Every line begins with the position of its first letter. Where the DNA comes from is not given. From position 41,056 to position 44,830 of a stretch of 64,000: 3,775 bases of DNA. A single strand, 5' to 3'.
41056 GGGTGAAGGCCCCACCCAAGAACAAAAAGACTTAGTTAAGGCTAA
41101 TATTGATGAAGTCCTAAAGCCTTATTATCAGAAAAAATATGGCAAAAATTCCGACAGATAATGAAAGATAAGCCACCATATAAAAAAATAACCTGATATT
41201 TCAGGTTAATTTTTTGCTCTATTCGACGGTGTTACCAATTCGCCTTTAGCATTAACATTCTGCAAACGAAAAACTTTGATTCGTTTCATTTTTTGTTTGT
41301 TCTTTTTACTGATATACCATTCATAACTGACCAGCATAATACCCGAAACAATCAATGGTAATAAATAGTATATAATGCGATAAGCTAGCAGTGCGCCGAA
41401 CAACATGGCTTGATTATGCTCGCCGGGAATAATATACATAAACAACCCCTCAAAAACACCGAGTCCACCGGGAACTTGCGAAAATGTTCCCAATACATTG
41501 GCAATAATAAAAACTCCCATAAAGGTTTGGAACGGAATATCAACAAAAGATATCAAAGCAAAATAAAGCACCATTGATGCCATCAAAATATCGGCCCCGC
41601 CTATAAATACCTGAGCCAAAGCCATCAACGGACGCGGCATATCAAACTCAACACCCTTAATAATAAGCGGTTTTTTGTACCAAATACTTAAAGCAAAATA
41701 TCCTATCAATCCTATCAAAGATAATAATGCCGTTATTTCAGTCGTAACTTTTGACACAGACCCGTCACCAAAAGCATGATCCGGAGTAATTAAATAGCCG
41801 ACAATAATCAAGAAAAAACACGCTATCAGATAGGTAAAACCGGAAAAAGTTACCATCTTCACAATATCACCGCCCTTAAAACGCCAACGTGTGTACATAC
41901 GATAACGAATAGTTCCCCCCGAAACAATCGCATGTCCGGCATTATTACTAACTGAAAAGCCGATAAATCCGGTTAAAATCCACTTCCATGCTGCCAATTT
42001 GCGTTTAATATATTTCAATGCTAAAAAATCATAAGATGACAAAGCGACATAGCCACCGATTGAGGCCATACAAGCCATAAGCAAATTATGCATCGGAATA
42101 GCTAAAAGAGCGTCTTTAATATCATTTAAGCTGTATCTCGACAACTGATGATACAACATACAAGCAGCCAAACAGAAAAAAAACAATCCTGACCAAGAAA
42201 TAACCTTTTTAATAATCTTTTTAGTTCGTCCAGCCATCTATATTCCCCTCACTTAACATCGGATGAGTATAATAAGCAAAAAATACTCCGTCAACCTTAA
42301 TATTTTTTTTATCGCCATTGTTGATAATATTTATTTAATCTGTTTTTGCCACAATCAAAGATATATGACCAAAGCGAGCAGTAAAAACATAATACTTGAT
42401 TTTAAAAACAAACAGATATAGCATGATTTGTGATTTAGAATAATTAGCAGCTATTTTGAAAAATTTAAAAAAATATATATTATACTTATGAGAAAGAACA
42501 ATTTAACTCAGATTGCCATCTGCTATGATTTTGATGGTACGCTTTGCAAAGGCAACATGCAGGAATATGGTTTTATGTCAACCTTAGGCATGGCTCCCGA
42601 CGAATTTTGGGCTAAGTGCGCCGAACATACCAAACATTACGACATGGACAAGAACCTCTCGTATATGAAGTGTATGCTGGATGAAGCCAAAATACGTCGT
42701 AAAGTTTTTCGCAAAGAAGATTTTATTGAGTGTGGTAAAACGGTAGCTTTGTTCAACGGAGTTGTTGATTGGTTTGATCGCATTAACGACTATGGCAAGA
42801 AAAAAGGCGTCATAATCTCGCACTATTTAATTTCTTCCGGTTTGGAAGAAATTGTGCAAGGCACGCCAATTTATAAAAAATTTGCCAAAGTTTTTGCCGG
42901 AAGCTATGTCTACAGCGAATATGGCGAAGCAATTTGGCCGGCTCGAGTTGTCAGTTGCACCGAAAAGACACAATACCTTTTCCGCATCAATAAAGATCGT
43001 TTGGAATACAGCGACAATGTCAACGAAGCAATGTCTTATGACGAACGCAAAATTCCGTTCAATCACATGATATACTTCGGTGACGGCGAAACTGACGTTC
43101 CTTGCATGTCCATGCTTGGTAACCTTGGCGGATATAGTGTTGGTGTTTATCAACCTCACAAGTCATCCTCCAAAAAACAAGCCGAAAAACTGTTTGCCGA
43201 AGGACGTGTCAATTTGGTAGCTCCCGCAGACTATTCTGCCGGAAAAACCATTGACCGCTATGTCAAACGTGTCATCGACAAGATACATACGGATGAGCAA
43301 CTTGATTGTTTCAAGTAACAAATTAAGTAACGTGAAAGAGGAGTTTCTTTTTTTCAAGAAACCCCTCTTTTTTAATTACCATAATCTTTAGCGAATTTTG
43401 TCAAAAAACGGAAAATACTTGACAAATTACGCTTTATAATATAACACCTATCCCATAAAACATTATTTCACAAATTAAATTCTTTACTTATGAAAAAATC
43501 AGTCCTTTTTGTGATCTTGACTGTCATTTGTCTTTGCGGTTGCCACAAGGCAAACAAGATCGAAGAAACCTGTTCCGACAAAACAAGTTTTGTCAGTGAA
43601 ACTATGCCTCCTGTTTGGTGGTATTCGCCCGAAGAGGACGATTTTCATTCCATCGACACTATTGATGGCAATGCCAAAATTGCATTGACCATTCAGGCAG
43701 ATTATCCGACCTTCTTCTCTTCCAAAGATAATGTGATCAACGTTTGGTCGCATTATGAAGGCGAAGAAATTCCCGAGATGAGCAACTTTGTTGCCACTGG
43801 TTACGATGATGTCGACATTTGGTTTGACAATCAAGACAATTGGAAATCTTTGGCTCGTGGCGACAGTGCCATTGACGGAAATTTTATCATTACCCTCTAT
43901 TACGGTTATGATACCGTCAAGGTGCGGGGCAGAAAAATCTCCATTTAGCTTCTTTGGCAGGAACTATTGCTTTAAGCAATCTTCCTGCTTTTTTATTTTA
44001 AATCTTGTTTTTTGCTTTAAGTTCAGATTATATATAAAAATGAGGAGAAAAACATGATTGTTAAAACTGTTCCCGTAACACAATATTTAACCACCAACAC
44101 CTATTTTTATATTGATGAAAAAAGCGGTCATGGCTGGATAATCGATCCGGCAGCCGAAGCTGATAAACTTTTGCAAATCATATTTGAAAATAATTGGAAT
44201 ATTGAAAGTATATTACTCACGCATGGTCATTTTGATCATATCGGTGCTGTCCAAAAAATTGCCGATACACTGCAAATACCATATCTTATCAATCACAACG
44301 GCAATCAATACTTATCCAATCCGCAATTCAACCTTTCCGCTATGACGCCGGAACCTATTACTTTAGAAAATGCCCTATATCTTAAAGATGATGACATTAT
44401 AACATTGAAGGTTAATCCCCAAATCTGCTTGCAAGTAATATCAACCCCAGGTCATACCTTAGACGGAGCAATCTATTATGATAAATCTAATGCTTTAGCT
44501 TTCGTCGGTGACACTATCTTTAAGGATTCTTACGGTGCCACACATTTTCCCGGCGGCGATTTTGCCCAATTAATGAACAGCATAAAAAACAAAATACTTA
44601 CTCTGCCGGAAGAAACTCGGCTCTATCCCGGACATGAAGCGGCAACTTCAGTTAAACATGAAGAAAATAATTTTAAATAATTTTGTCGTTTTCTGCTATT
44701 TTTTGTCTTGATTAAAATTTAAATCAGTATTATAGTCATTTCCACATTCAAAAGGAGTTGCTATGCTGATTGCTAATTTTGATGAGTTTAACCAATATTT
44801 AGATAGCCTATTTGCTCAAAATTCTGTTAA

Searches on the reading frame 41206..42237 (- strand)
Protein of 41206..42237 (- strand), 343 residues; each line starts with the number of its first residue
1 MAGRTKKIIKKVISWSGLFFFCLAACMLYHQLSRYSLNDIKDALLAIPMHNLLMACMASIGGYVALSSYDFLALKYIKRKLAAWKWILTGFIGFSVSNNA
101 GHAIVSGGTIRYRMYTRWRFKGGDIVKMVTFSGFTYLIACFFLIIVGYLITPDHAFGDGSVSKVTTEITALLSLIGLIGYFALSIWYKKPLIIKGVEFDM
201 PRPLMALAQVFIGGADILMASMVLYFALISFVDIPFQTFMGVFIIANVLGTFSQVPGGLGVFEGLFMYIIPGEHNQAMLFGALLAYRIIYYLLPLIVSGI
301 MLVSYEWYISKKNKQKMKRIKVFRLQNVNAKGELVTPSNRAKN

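Call 67: search_protein_families(library=ncbifam, proteins=[window:41206-42237:-], max_evalue=0.00001)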
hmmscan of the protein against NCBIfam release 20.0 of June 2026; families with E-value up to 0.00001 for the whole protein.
window:41206-42237:- (343 aa): 2 families
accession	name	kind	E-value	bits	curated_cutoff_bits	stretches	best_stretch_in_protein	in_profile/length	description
NF033480.1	bifunc_MprF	equivalog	1.1e-55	189.3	600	1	18-320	10-313/841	bifunctional lysylphosphatidylglycerol flippase/synthetase MprF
TIGR00374.1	TIGR00374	subfamily_domain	6.5e-06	25.8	43.2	1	219-314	225-322/323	flippase-like domain-containing protein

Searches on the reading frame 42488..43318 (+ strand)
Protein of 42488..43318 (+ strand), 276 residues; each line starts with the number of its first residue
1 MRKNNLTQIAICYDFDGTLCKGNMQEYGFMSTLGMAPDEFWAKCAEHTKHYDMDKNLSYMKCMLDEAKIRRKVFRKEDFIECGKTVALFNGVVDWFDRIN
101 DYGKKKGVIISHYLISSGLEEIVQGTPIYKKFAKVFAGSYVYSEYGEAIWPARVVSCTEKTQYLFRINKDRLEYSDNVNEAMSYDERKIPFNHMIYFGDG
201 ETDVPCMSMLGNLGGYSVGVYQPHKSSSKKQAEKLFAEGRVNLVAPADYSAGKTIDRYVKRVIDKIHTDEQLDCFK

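Call 3: search_protein_families(library=pfam, proteins=[window:42488-43318:+], max_evalue=1)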
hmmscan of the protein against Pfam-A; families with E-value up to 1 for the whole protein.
window:42488-43318:+ (276 aa): 5 families
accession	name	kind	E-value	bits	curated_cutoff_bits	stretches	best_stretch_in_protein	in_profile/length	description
PF06888.18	Put_Phosphatase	-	0.00011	22.2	27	1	11-209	3-187/234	Putative Phosphatase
PF12710.13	HAD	-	0.00059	20.8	27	1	13-207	3-188/189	haloacid dehalogenase-like hydrolase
PF00702.32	Hydrolase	-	0.0039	18.1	26.4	1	10-205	3-185/191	haloacid dehalogenase-like hydrolase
PF13419.12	HAD_2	-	0.026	15.1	23.8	1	11-136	1-126/178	Haloacid dehalogenase-like hydrolase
PF08282.18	Hydrolase_3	-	0.16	12.1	20.9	0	185-212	197-224/255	haloacid dehalogenase-like hydrolase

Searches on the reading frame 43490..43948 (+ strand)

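Call 3: search_protein_families(library=pfam, proteins=[window:43490-43948:+], max_evalue=1)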
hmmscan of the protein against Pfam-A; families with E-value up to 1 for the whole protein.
window:43490-43948:+ (152 aa): 2 families
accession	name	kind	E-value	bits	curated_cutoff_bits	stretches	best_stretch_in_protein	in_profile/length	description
PF13808.11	DDE_Tnp_1_assoc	-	0.085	13.4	32.3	1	6-53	23-69/88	DDE_Tnp_1-associated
PF12093.14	bCoV_NS8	-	0.12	13.2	27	1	6-49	3-46/126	Betacoronavirus NS8 protein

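Call 4: search_protein_families(library=ncbifam, proteins=[window:43490-43948:+], max_evalue=1)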
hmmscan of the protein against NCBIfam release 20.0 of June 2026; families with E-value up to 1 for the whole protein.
window:43490-43948:+ (152 aa): 2 families
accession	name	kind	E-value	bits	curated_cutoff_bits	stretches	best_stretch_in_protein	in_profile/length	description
NF041193.1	lipo_SP0191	subfamily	0.022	14.8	75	1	1-35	1-36/190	SP0191 family lipoprotein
NF047408.1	SA0632_fam_LP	equivalog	0.49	10.1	70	1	1-22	1-22/68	SA0632 family lipoprotein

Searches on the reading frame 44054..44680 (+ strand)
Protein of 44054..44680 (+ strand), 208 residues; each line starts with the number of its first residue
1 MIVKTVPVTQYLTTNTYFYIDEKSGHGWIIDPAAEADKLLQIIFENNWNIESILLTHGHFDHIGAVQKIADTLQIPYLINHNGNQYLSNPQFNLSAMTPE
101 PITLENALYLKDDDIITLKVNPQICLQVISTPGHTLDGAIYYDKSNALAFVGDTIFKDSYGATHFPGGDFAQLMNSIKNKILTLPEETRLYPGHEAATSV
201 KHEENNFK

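Call 3: search_protein_families(library=pfam, proteins=[window:44054-44680:+], max_evalue=1)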
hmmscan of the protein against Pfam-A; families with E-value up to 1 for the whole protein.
window:44054-44680:+ (208 aa): 3 families
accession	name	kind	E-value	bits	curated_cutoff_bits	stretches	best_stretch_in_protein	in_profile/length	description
PF00753.33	Lactamase_B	-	2.7e-23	83.4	22.7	1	14-194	6-196/196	Metallo-beta-lactamase superfamily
PF12706.13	Lactamase_B_2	-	0.0029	17.7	27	1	49-78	30-61/200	Beta-lactamase superfamily domain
PF23023.1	Anti-Pycsar_Apyc1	-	0.061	13.2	50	1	25-77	29-81/250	Anti-Pycsar protein Apyc1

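Call 4: search_protein_families(library=ncbifam, proteins=[window:44054-44680:+], max_evalue=1)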
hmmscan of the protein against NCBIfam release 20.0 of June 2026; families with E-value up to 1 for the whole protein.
window:44054-44680:+ (208 aa): 26 families (the best 25 are shown)
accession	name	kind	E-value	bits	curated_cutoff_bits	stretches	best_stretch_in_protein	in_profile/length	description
TIGR03413.1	GSH_gloB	equivalog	6.7e-27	94.4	200.8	1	12-197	7-167/248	hydroxyacylglutathione hydrolase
NF040641.1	bifunc_ST_SDO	equivalog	2.4e-22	79.4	625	1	21-197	177-345/423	bifunctional sulfur transferase/dioxygenase Blh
NF007597.0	PRK10241.1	equivalog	3.3e-19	69.2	421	1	15-197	12-168/251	hydroxyacylglutathione hydrolase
NF041804.1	MBL_fold_SolJ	exception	9e-17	61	350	1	11-195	15-179/224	solanimycin biosynthesis MBL-fold hydrolase SolJ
NF012229.1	bla_class_B_core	domain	1.8e-10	41.2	100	1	7-141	8-136/139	metallo-beta-lactamase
NF000469.2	CAR_gen_B3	exception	1.3e-07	30.9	500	1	47-141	110-202/311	CAR family subclass B3 metallo-beta-lactamase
NF001911.0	PRK00685.1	equivalog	1.9e-07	30.8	144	1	17-92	10-83/228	metal-dependent hydrolase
NF033105.1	bla_subclass_B3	equivalog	5.8e-06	25.8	240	1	50-142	62-154/257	subclass B3 metallo-beta-lactamase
TIGR00649.1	MG423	subfamily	1.1e-05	24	400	1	42-79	51-88/546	RNase J family beta-CASP ribonuclease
NF040874.1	blaPJM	exception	2.6e-05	24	630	1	49-159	96-207/301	PJM family subclass B3 metallo-beta-lactamase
NF000456.2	blaMSI-1_fam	exception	0.00012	21.4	550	1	32-168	70-204/289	MSI-1 family subclass B3 metallo-beta-lactamase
NF033088.2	bla_subclass_B1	equivalog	0.00029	20.5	200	1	26-198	41-204/217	subclass B1 metallo-beta-lactamase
NF047419.1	RNase_J1_RnjA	exception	0.00067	18.5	820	1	42-76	52-86/549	ribonuclease J1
NF002553.0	PRK02113.1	equivalog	0.0012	18.3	386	1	36-68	53-85/252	MBL fold metallo-hydrolase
NF012101.1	blaGOB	exception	0.0021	17.4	560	1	46-137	87-178/290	GOB family subclass B3 metallo-beta-lactamase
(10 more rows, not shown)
